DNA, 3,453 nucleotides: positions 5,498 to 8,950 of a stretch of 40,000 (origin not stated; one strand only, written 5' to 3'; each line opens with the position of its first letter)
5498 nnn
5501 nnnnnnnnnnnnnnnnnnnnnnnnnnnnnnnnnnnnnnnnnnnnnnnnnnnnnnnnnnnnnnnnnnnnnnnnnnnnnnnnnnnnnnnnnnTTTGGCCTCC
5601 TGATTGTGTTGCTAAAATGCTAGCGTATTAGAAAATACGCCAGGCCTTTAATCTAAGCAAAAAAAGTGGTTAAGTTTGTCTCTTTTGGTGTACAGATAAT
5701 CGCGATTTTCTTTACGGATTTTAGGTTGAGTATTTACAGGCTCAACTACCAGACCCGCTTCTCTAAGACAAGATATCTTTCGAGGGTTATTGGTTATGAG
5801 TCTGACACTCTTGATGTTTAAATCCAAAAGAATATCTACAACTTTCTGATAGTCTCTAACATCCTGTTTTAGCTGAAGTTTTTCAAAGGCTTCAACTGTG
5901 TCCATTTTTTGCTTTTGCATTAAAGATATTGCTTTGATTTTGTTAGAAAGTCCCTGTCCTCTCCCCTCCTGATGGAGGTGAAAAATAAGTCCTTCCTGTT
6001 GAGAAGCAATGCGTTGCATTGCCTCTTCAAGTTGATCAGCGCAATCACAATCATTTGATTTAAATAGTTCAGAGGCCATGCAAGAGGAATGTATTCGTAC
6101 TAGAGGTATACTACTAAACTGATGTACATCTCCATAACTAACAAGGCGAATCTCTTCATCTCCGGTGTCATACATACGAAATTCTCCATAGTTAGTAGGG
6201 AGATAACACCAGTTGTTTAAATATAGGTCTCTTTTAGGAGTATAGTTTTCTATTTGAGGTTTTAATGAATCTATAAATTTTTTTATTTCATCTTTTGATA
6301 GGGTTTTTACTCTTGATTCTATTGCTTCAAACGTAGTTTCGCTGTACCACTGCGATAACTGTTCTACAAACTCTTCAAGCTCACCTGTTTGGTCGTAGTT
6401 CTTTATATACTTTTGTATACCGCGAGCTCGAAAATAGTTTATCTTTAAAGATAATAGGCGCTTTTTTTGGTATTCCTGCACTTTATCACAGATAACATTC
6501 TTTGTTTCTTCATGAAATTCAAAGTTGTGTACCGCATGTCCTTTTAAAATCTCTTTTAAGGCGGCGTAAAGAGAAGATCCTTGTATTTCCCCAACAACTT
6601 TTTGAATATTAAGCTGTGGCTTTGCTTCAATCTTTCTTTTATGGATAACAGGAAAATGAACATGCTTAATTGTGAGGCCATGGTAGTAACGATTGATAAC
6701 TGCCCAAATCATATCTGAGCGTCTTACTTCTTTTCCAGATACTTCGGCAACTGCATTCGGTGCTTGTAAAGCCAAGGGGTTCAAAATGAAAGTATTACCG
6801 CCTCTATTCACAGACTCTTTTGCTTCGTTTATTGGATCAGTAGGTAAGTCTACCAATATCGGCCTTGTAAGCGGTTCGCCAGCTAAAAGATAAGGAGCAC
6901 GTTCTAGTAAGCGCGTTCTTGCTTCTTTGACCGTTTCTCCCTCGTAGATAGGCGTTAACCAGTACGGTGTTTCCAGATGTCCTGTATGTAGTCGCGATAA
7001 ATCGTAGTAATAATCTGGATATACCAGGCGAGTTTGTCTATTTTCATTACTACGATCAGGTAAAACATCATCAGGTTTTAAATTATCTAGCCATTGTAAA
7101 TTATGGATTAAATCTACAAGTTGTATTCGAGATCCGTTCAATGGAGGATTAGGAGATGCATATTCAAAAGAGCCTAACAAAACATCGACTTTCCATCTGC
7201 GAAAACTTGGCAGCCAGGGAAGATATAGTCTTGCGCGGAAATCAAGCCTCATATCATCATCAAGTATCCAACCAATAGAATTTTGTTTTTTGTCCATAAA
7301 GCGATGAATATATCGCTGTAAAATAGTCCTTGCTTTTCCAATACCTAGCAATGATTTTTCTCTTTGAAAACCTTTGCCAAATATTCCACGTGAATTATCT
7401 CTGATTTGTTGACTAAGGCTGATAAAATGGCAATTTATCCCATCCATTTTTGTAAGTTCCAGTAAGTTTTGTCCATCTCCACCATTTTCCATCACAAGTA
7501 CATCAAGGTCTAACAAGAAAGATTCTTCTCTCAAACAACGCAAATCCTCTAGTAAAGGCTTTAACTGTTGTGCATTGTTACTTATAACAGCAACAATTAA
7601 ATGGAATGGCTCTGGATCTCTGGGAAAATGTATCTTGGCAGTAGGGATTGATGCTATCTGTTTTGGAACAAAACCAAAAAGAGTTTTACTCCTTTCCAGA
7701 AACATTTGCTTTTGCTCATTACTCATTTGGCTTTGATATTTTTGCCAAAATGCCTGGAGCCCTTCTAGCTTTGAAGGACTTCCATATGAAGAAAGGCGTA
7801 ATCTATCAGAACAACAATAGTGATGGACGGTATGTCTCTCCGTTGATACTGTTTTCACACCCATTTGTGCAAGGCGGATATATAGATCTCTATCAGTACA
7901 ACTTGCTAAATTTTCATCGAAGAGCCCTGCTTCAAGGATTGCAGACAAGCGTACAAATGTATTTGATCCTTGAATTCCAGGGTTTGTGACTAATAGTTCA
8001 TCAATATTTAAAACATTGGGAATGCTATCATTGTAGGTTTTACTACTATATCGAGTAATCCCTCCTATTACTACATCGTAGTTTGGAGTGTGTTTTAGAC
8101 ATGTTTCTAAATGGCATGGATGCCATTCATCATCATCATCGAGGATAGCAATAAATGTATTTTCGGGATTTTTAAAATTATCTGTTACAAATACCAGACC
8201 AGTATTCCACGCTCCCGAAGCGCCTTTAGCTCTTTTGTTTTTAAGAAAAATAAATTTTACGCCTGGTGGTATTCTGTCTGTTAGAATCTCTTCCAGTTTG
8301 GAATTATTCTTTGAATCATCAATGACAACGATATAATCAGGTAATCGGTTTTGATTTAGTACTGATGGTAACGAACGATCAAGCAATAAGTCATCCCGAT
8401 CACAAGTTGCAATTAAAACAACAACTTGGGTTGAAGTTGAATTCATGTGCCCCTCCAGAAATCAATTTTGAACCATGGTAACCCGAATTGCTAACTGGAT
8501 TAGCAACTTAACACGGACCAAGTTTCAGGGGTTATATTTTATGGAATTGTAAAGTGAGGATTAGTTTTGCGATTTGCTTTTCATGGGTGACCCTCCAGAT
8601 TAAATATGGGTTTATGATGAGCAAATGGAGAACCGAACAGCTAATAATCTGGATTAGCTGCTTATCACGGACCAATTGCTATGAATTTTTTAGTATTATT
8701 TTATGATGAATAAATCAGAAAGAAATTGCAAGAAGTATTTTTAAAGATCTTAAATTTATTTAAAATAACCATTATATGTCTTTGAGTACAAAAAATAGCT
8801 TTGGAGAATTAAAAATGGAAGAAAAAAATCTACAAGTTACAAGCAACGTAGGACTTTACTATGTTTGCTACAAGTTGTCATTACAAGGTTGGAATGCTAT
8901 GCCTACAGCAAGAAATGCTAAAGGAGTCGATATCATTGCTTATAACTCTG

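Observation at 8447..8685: Tandem structured leader with compensatory stem changes and hairpin loops complementary to the Shine-Dalgarno regions (candidate novel riboswitch)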

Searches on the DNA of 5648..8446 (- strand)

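Call 31: search_rna_families(sources=[L001, L002, L005, L006, L007], threshold=gathering)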
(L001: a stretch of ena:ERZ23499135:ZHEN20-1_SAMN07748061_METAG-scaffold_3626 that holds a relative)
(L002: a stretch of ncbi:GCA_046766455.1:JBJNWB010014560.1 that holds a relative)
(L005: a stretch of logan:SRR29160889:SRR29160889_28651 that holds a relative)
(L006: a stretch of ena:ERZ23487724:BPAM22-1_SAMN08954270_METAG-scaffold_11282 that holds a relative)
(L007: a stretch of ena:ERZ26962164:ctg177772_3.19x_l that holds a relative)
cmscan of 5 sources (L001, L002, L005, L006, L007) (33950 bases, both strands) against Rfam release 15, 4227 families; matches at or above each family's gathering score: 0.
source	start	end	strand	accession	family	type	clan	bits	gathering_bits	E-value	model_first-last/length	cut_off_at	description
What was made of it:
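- Tried and rejected: Five homologous loci also gave nothing (call 31).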

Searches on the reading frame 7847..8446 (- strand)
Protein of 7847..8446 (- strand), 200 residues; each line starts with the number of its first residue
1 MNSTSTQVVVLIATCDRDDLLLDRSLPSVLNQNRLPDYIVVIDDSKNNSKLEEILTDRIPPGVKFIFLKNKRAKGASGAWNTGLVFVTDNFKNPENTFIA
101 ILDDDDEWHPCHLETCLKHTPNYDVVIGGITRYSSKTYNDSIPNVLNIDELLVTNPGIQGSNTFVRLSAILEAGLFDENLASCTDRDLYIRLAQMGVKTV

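Call 66: find_homologous_proteins(query=window:7847-8446:-, max_evalue=1e-20)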
Query window:7847-8446:- (200 aa): 58 proteins with E <= 1e-20 among 226 candidates.
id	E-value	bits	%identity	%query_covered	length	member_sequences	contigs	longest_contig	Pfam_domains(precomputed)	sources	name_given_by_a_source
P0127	1.1e-43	167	48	94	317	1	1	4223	PF00535.33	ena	-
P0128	3.6e-43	166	47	95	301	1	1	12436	PF00535.33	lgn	-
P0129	2.1e-42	163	43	98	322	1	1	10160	PF00535.33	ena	-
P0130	1.9e-41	160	46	95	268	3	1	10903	PF13641.13,PF00535.33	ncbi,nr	ncbi:MAG TPA: glycosyltransferase, partial [Polyangiaceae bacterium LLY-WYZ-15_(1-7)]|nr:glycosyltra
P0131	3.3e-41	159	45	98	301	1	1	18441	PF00535.33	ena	-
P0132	5.0e-41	159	46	96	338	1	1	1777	PF00535.33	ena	-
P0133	6.7e-41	158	43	100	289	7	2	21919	PF10111.15,PF00535.33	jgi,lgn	-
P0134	3.9e-39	152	43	98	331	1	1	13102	PF13641.13,PF00535.33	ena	-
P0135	1.6e-38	150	44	96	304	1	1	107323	PF13641.13,PF00535.33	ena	-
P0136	3.1e-38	149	45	95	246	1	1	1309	PF00535.33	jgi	jgi:glycosyltransferase involved in cell wall biosynthesis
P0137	5.0e-37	145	46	94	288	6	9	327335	PF13632.13,PF00535.33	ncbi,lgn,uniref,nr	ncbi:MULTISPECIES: glycosyltransferase family 2 protein [Shewanella]|uniref:glycosyltransferase fami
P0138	1.3e-36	144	48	96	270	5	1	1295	PF13641.13,PF00535.33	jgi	jgi:glycosyltransferase involved in cell wall biosynthesis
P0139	1.8e-36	144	47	93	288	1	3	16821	PF00535.33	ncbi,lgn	-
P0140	2.9e-36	143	43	99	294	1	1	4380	PF00535.33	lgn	-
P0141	5.6e-36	142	45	94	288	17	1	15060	PF13641.13,PF00535.33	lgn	-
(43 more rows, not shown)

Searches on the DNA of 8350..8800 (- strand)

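Call 4: search_rna_families(source=window, start=8350, end=8800, threshold=evalue, max_evalue=10, show_alignments=3)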
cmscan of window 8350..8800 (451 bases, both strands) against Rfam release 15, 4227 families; matches with E-value up to 10: 4.
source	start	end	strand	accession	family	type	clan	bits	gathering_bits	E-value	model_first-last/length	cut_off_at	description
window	8695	8727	+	RF00280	SNORD51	Gene; snRNA; snoRNA; CD-box;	CL00054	16.8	50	4.4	1-79/79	no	Small nucleolar RNA SNORD51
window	8716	8763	-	RF02185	ST7-OT3_3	Gene; lncRNA;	-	15.6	50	8.7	71-116/116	no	ST7 overlapping transcript 3 conserved region 3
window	8566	8625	+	RF01325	CRISPR-DR12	Gene; CRISPR;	-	13.5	37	9.2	1-30/30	no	CRISPR RNA direct repeat element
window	8744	8800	+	RF00064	HgcG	Gene; snRNA; snoRNA; HACA-box;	-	7.5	77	9.3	1-60/276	3'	HgcG RNA (Pab40)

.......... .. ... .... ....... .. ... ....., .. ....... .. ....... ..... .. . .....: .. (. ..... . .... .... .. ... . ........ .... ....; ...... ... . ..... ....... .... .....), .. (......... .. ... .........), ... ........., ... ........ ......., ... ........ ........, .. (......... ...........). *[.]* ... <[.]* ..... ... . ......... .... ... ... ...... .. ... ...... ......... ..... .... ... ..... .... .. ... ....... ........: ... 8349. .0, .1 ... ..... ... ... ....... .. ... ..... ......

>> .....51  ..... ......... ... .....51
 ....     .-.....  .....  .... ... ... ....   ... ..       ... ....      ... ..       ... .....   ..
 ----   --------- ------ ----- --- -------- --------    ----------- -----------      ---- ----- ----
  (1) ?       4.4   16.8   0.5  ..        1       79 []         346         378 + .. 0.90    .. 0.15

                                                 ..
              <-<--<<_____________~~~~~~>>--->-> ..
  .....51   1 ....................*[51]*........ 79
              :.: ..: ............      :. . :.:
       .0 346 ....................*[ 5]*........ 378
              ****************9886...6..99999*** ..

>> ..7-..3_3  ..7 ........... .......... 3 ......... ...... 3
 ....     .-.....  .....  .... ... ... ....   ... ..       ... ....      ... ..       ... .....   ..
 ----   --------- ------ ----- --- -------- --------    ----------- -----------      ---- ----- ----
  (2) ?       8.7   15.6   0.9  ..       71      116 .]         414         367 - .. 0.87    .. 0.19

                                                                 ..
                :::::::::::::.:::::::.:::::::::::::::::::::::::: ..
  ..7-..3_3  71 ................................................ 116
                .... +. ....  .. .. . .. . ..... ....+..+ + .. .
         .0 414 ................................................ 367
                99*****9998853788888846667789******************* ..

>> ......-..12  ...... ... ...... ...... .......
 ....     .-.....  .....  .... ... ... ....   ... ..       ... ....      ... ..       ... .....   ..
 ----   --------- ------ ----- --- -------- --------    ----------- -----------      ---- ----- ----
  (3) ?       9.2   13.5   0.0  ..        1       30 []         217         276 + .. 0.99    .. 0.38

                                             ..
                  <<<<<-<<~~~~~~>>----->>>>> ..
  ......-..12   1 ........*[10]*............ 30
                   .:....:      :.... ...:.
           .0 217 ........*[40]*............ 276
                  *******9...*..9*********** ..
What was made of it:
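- On preQ1-I / preQ1-II / preQ1-III riboswitches: In 8350-8800 at E <= 10 it found no preQ1 hit, only four noise matches to unrelated families (call 4).
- Closest known: Rod-like hairpin riboswitches with a conserved internal loop. Different: No Rfam hit at E <= 10 (call 4).
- There is no ROSE or fourU signature and no Rfam match (call 4).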

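Call 23: search_dna_similar(query=window:8400-8760:-, collection=plasmids, mode=distant, max_rows=15, max_evalue=1)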
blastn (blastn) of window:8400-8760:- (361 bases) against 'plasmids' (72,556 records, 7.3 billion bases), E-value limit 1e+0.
Records with a match: 2; places in all: 2; records where one place covers at least 80% of the query: 0.
Best place of each record, by identity: 60-80% 2.
By first word of the organism name: Clostridium 2.
By predicted mobility (MOB-suite, as given by PLSDB): mobilizable 2.
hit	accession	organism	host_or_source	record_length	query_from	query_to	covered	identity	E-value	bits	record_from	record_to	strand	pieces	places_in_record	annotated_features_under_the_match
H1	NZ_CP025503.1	Clostridium perfringens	Gallus gallus,whole organism,gut ...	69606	20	81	17%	78.1%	3e-2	46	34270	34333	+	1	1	none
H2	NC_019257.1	Clostridium perfringens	chicken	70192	20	81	17%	78.1%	3e-2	46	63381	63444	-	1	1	hypothetical protein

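Call 41: build_rna_model(alignment_id=A5, structure=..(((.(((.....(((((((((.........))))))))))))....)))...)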
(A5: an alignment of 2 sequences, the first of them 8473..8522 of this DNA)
Model R1 built from alignment A5 (2 sequences, 54 columns); structure: as given.
model positions 54; base pairs 15; branch points 0; effective number of sequences 2; information 0.898 bits per position. Calibrated on 0.2 Mb of random sequence (short: E-values are rough).
structure used (alignment columns):
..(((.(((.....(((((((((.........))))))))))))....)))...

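Call 42: search_with_rna_model(model_id=R1, sources=[window, L001, L002, L005, L006, L007, L008], max_evalue=10, filters=off, show_alignments=4)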
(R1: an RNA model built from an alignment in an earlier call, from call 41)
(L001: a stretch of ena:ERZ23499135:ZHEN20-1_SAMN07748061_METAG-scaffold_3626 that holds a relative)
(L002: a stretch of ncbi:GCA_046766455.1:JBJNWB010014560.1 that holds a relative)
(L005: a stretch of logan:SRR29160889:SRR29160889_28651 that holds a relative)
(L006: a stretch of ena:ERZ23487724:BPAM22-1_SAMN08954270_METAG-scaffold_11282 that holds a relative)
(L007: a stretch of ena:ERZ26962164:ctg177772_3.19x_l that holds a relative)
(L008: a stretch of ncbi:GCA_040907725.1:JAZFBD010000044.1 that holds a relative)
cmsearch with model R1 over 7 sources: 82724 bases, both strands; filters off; matches with E-value up to 10: 17.
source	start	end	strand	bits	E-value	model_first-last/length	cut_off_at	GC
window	8623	8676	-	79.4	4.2e-21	1-54/54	no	0.41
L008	5803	5856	+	79.4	4.2e-21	1-54/54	no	0.41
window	8473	8522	-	71.2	1.3e-18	1-54/54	no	0.46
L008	5957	6006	+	71.2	1.3e-18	1-54/54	no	0.46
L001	6175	6222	-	14.4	0.2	1-54/54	no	0.48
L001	6354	6400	-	12.7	0.62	1-54/54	no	0.26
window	17373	17416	+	12.2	0.89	1-54/54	no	0.2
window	20440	20486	+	12.1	0.94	1-54/54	no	0.32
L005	2277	2343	-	10.8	2.3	1-54/54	no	0.58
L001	3855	3901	-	10.8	2.3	1-54/54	no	0.38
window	26121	26148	-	8.9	8.8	1-54/54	no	0.29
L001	5324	5357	+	8.9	9.1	1-54/54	no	0.21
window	14065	14078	-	8.8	9.4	1-54/54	no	0.43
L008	401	414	+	8.8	9.4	1-54/54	no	0.43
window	13968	13988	+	8.8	9.7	1-54/54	no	0.43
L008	491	511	-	8.8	9.7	1-54/54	no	0.43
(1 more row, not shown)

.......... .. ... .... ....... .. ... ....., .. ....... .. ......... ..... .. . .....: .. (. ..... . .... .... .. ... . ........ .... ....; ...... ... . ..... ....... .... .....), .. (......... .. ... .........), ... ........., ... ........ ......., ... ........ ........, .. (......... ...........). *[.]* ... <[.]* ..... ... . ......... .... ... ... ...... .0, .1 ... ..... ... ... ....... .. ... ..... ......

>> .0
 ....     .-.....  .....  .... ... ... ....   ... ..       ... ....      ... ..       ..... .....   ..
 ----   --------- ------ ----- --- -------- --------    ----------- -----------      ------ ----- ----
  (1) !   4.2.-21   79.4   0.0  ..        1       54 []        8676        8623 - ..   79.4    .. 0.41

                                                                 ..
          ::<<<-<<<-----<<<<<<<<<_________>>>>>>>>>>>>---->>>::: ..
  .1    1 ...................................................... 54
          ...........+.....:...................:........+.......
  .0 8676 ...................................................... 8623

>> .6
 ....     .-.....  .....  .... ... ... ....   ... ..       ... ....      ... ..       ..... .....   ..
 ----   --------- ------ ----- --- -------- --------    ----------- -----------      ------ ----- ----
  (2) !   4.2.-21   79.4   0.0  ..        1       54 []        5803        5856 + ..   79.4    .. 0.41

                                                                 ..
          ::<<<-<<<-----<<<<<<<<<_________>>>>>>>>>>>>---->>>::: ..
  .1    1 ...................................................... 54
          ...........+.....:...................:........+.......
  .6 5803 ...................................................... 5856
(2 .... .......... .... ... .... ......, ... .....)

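Call 50: search_with_rna_model(model_id=R1, sources=[L009, L010, L011, L012, L013, L014, L015, L016, L017, L018, L019, L020, L021, L022, L023], max_evalue=10, filters=off, show_alignments=8)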
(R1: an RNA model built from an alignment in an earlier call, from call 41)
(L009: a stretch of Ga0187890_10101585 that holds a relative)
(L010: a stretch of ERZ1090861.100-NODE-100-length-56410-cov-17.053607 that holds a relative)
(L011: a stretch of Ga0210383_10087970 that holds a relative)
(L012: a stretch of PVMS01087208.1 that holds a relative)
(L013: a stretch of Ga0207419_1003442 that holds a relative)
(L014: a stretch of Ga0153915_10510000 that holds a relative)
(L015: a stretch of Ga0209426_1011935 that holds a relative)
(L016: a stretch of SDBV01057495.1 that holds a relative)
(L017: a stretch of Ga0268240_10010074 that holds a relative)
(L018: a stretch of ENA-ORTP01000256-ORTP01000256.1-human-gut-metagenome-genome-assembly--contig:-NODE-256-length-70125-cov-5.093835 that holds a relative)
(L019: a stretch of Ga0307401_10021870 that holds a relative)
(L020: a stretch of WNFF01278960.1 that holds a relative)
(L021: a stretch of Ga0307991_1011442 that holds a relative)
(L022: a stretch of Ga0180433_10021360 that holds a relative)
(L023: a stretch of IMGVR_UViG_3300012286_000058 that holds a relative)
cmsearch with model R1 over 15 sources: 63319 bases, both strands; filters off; matches with E-value up to 10: 20.
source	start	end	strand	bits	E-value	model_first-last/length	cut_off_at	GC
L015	1852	1905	-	25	9.4e-05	1-54/54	no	0.39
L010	8295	8349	-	18.1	0.011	1-54/54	no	0.45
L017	1200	1249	-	17.1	0.022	1-54/54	no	0.42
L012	1307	1352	+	17.1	0.023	1-54/54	no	0.54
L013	2389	2450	-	15.9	0.053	1-54/54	no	0.47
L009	1020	1070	-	15.5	0.07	1-54/54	no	0.43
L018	6309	6363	-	15.5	0.071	1-54/54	no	0.47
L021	4132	4189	+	13.6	0.26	1-54/54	no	0.43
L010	4267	4294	-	13.1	0.36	1-54/54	no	0.43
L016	1450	1506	+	13.1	0.36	1-54/54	no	0.56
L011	2167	2207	-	12.9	0.42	1-54/54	no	0.39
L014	724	785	+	12.7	0.47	1-54/54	no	0.53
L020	326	375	-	12.6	0.53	1-54/54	no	0.56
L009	1266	1312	-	11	1.6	1-54/54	no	0.57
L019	456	511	+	10.9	1.7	1-54/54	no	0.39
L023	3615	3675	-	10.7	1.9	1-54/54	no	0.51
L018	7836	7877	+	10.4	2.4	1-54/54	no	0.52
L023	213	231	+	9.8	3.7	1-54/54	no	0.32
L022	6168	6208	-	9.4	4.9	1-54/54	no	0.59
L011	2300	2331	+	8.7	8.1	1-54/54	no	0.5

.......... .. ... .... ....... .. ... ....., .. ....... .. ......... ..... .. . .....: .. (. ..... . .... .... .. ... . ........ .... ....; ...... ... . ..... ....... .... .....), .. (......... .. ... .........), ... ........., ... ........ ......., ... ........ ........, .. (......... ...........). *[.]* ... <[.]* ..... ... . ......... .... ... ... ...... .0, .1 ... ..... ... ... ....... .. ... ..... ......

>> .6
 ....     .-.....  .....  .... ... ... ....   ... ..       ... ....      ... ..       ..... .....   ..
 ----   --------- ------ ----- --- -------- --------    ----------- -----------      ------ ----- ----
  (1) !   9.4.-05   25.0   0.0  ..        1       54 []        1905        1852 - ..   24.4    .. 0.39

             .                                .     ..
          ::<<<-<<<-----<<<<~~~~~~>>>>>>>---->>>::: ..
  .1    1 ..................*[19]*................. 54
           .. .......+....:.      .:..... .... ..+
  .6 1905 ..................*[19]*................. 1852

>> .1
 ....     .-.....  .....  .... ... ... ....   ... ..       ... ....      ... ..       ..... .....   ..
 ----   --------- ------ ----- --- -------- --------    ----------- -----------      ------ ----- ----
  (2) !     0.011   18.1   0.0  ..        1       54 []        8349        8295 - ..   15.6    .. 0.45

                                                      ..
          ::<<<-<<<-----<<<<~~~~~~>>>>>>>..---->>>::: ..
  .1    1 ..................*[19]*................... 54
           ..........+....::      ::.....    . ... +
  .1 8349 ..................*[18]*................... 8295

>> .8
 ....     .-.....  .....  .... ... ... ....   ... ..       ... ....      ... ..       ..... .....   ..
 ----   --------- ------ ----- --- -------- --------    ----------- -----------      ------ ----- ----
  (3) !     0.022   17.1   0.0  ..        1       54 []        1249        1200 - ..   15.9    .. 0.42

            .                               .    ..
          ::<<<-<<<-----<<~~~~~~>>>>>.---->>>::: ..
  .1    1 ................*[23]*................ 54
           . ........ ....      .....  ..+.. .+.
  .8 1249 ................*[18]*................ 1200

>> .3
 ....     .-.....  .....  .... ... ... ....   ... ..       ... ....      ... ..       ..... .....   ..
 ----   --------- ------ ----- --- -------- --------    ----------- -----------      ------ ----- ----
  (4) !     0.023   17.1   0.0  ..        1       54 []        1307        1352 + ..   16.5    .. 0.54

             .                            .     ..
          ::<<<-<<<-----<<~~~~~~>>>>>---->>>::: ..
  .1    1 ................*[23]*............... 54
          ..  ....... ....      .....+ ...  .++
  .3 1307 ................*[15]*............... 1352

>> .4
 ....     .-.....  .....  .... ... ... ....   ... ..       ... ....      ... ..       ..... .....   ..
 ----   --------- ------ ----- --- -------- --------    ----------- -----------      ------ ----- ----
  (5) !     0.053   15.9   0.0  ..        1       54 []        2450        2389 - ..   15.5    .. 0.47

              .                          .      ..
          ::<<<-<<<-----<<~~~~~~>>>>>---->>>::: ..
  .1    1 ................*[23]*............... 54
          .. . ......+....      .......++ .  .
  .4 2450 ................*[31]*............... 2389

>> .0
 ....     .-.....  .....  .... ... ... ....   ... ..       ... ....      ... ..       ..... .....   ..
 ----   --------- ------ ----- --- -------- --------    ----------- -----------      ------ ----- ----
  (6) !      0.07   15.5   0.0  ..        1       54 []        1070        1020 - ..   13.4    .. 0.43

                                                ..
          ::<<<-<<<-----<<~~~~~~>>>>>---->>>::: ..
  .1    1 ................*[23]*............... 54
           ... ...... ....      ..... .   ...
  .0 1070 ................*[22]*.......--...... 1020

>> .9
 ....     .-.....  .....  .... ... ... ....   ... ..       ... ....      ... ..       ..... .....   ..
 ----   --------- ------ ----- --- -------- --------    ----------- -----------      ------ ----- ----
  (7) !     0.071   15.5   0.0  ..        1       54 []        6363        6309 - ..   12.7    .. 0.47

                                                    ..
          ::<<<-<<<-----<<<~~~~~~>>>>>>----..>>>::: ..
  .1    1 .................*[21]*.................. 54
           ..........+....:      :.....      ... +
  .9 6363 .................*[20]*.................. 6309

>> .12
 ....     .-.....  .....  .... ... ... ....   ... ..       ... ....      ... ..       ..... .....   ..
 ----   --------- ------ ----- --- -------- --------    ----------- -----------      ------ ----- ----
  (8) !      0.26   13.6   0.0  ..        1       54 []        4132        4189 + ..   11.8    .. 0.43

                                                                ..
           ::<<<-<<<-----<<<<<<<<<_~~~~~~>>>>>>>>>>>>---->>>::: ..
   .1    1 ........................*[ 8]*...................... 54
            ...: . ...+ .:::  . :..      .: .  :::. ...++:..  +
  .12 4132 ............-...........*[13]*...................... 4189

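Call 62: search_dna_similar(query=window:8440-8720:-, collection=phages, mode=distant, max_evalue=1, max_rows=10)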
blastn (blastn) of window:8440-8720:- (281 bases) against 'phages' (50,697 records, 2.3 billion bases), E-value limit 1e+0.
Records with a match: 2; places in all: 2; records where one place covers at least 80% of the query: 0.
Best place of each record, by identity: 80-90% 2.
By first word of the organism name: Listeria 2.
By host as written in the record: Listeria monocytogenes 2.
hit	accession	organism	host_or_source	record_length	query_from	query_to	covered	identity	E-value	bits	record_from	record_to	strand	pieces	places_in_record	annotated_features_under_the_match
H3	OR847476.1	Listeria phage LM 4-11-1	Listeria monocytogenes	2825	1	40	14%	82.2%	3e-1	42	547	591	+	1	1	record has no annotation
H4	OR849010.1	Listeria phage LM 4-14-1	Listeria monocytogenes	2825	1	40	14%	82.2%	3e-1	42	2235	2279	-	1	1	record has no annotation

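Call 77: search_with_rna_model(model_id=R1, sources=[L024, L025, L026], max_evalue=10, filters=off)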
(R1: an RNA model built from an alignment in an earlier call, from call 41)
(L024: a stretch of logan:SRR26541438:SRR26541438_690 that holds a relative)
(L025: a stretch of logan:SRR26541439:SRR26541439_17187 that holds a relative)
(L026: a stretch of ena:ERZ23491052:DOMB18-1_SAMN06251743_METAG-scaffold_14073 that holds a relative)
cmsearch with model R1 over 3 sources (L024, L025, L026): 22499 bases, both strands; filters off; matches with E-value up to 10: 5.
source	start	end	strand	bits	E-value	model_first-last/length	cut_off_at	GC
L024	4252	4265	-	7.8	5.1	1-54/54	no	0.43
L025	4252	4265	-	7.8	5.1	1-54/54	no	0.43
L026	6034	6063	+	7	9.2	1-54/54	no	0.37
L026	6114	6147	-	6.9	9.6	1-54/54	no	0.38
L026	3139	3204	-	6.9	9.9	1-54/54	no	0.38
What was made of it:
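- On Riboswitch (generic): Covariance model R1 on loci L001-L007 and L024-L026: nothing above 14.4 bits, against 71-79 bits for the two true copies (calls 42, 77).
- The covariance model found nothing upstream of seven homologous operons (calls 42, 77).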
